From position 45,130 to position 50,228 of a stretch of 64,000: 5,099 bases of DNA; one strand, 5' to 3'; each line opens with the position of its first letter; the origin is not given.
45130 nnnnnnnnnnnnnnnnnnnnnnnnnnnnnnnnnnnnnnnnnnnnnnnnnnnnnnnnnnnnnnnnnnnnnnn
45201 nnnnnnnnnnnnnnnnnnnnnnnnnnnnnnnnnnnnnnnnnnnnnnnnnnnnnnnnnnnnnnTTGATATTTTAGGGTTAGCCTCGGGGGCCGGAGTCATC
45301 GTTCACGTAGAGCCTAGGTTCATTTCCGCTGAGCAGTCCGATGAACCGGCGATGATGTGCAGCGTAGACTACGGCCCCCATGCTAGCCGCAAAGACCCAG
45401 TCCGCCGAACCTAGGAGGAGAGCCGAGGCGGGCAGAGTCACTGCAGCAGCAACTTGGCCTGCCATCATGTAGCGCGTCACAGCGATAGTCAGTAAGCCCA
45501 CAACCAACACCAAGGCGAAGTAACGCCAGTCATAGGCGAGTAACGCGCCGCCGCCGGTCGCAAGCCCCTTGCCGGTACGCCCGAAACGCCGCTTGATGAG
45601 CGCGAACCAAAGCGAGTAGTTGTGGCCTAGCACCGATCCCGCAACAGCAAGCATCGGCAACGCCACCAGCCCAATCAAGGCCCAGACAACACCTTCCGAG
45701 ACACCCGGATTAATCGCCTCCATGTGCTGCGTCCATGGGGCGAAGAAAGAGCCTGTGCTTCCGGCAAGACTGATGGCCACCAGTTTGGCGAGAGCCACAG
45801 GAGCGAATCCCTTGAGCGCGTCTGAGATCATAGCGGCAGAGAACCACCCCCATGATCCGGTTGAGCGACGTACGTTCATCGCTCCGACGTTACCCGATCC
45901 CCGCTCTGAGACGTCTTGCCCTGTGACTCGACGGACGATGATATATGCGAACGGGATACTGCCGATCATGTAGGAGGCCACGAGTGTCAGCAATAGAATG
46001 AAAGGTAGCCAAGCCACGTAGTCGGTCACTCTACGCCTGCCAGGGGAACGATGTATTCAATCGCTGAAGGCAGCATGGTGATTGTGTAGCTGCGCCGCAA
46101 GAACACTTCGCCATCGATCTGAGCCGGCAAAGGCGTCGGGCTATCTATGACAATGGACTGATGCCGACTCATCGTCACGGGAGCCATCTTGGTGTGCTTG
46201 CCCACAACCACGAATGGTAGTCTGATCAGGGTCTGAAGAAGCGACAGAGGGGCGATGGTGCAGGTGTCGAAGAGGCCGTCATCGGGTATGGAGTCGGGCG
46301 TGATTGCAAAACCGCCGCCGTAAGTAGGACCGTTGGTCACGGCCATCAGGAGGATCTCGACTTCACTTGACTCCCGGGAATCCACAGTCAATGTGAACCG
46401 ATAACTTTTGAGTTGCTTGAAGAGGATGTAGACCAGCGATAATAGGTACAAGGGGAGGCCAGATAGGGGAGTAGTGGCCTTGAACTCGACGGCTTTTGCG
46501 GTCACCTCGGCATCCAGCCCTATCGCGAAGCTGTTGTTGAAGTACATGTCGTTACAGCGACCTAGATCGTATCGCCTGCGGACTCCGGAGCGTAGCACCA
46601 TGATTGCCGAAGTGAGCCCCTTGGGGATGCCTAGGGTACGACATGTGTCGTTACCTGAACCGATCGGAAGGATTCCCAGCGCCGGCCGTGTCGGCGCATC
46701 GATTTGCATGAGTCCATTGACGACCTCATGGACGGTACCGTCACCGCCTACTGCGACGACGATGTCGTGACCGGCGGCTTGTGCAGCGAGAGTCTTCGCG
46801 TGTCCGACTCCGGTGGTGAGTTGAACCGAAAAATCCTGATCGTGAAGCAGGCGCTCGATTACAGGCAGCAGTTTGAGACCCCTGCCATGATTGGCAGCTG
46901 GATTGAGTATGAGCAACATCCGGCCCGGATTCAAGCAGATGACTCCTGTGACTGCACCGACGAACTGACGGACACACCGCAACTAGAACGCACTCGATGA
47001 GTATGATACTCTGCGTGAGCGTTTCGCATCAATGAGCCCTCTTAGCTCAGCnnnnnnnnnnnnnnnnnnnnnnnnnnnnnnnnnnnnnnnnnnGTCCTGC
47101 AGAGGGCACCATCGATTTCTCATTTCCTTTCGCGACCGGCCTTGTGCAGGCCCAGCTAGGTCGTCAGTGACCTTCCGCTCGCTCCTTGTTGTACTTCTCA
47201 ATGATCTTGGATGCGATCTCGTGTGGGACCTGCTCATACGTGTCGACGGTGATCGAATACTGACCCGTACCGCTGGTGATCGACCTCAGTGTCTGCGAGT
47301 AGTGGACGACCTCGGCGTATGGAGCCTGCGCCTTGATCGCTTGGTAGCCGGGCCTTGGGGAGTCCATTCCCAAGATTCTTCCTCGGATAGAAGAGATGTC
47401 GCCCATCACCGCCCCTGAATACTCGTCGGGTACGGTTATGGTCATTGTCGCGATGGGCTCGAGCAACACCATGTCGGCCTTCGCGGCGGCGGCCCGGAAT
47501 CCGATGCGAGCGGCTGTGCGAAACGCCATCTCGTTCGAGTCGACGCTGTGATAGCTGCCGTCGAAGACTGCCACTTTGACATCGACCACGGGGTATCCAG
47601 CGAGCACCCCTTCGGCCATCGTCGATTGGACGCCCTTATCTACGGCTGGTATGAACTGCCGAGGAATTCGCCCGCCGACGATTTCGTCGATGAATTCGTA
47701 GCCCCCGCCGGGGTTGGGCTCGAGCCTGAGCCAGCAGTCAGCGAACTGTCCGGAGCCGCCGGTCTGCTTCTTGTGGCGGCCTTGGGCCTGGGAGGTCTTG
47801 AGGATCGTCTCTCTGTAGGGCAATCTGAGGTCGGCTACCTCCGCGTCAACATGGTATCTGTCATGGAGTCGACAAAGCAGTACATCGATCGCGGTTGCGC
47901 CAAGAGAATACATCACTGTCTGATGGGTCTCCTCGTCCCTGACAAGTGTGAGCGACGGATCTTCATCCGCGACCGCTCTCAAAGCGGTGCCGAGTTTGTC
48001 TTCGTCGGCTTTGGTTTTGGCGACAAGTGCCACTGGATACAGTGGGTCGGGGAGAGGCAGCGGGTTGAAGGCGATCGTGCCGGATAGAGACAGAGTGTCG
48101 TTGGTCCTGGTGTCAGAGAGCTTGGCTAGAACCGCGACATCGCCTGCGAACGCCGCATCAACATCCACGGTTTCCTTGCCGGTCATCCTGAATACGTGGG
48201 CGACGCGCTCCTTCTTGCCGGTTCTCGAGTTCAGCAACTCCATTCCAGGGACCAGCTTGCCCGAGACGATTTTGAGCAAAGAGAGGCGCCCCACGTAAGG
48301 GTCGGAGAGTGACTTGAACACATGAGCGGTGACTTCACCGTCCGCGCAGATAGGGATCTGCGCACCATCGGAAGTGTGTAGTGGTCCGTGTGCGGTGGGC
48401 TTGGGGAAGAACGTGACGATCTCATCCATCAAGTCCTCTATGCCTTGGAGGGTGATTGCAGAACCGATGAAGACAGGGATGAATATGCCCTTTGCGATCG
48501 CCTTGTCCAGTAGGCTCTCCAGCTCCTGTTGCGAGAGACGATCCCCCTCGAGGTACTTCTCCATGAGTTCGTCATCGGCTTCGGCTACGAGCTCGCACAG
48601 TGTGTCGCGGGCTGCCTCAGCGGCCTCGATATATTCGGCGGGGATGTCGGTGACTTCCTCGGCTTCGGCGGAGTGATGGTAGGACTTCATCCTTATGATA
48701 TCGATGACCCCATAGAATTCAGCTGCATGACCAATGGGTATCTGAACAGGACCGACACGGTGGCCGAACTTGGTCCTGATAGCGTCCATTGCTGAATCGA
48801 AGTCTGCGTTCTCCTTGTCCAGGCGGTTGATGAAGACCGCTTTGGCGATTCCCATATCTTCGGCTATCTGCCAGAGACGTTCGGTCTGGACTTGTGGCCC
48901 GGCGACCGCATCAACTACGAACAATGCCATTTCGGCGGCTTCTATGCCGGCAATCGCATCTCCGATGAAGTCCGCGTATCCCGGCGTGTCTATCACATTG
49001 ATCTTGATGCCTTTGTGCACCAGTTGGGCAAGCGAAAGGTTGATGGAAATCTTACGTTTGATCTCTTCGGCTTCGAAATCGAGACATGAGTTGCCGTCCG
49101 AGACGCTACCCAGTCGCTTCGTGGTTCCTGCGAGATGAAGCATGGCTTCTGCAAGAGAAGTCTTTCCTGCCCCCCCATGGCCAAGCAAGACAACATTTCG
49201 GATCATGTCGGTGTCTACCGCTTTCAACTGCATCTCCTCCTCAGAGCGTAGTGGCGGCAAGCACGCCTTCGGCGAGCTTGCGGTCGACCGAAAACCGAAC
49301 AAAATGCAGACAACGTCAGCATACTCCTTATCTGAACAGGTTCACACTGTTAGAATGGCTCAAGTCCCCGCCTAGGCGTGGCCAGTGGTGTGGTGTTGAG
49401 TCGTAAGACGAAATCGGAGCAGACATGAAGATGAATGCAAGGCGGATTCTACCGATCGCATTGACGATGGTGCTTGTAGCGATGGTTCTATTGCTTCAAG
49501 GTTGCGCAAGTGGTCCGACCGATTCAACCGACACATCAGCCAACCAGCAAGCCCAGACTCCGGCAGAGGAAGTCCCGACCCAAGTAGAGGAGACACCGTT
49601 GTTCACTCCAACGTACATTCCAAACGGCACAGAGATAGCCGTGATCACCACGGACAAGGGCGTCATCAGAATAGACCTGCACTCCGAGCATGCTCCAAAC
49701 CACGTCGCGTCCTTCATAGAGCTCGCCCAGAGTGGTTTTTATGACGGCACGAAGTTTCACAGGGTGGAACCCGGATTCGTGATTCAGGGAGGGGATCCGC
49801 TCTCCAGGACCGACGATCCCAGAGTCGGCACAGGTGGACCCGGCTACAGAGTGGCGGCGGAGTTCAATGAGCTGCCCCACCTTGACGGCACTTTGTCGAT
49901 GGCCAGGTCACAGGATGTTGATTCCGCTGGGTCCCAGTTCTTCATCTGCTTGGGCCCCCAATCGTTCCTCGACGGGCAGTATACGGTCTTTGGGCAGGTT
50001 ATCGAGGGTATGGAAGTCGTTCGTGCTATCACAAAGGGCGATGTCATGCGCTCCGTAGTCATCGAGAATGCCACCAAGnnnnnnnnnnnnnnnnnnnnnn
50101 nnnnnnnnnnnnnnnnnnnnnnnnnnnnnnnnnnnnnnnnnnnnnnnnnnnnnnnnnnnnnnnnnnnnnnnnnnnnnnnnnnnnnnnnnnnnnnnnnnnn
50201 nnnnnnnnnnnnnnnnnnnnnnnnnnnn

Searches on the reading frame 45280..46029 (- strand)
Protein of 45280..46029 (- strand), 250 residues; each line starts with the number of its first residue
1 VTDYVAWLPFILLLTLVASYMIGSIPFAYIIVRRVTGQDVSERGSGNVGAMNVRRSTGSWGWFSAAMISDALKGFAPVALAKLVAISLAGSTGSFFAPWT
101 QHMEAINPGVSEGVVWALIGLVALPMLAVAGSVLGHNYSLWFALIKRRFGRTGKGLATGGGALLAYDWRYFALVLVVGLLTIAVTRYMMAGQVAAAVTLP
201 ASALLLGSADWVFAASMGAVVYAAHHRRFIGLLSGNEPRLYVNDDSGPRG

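Call 33: search_protein_families(library=pfam, proteins=[window:45280-46029:-], max_evalue=1e-8)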
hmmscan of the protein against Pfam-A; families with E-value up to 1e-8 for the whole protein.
window:45280-46029:- (250 aa): 1 family
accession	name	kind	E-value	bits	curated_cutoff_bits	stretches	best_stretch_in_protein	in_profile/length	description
PF02660.20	G3P_acyltransf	-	8e-31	107.8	24.1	1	19-227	2-159/164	Glycerol-3-phosphate acyltransferase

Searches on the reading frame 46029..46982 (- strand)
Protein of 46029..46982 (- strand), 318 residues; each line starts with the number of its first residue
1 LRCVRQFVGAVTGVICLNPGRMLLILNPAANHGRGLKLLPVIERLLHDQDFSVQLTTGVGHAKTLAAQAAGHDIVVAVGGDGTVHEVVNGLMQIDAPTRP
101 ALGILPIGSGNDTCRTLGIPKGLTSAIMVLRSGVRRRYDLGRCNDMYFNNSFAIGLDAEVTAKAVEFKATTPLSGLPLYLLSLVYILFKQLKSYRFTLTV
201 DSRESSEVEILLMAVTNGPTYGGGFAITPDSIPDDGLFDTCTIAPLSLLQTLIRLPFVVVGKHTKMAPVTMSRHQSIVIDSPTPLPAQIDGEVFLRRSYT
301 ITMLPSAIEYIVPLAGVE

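Call 33: search_protein_families(library=pfam, proteins=[window:46029-46982:-], max_evalue=1e-8)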
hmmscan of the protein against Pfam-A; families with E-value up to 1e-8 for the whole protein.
window:46029-46982:- (318 aa): 2 families
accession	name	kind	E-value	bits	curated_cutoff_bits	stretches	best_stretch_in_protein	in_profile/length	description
PF00781.29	DAGK_cat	-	1.5e-31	109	23.6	1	21-143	1-125/125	Diacylglycerol kinase catalytic domain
PF19279.4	YegS_C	-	3.1e-21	76.2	27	1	153-310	4-156/158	YegS C-terminal NAD kinase beta sandwich-like domain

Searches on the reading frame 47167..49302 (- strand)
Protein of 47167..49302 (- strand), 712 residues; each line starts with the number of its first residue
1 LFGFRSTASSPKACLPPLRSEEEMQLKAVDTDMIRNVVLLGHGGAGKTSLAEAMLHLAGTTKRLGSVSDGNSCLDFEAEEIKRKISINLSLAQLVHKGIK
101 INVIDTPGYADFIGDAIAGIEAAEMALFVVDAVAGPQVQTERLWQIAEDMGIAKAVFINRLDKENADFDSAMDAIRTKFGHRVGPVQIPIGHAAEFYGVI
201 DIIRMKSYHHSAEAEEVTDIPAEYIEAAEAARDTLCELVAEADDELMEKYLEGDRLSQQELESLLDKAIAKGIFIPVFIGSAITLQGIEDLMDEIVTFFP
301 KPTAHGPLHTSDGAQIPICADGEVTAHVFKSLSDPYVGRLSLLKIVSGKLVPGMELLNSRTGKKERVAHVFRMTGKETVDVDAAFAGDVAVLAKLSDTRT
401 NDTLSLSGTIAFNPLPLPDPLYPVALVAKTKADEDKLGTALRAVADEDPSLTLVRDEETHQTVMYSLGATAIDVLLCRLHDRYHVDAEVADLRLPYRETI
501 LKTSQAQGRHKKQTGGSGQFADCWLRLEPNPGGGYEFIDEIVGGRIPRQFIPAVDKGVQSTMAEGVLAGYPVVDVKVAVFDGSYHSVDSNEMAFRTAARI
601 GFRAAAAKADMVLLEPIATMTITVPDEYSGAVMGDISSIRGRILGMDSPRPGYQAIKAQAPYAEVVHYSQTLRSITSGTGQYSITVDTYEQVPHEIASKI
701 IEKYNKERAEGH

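Call 33: search_protein_families(library=pfam, proteins=[window:47167-49302:-], max_evalue=1e-8)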
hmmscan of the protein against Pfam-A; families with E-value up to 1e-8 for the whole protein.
window:47167-49302:- (712 aa): 6 families
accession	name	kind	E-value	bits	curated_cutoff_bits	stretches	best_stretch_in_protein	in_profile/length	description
PF03764.24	EFG_IV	-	5.2e-45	152.6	24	1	495-609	4-120/121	Elongation factor G, domain IV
PF00009.33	GTP_EFTU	-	3.5e-41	141.3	26.5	1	34-300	3-187/188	Elongation factor Tu GTP binding domain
PF00679.30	EFG_C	-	2.1e-24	85.8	27.9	1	612-699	1-88/89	Elongation factor G C-terminus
PF14492.12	EFG_III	-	7.5e-20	71.2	27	1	417-490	1-74/75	Elongation Factor G, domain III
PF22042.2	EF-G_D2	-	1.6e-13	51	27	1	324-405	2-82/84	Elongation factor G domain 2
PF03144.31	GTP_EFTU_D2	-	7e-10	39.6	30.3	1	338-404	1-72/73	Elongation factor Tu domain 2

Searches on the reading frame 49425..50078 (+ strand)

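Call 33: search_protein_families(library=pfam, proteins=[window:49425-50078:+], max_evalue=1e-8)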
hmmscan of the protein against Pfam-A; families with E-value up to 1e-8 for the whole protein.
window:49425-50078:+ (218 aa): 1 family
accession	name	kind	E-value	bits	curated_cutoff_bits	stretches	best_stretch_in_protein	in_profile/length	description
PF00160.26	Pro_isomerase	-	1.2e-47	162.5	21.7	1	73-211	3-152/159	Cyclophilin type peptidyl-prolyl cis-trans isomerase/CLD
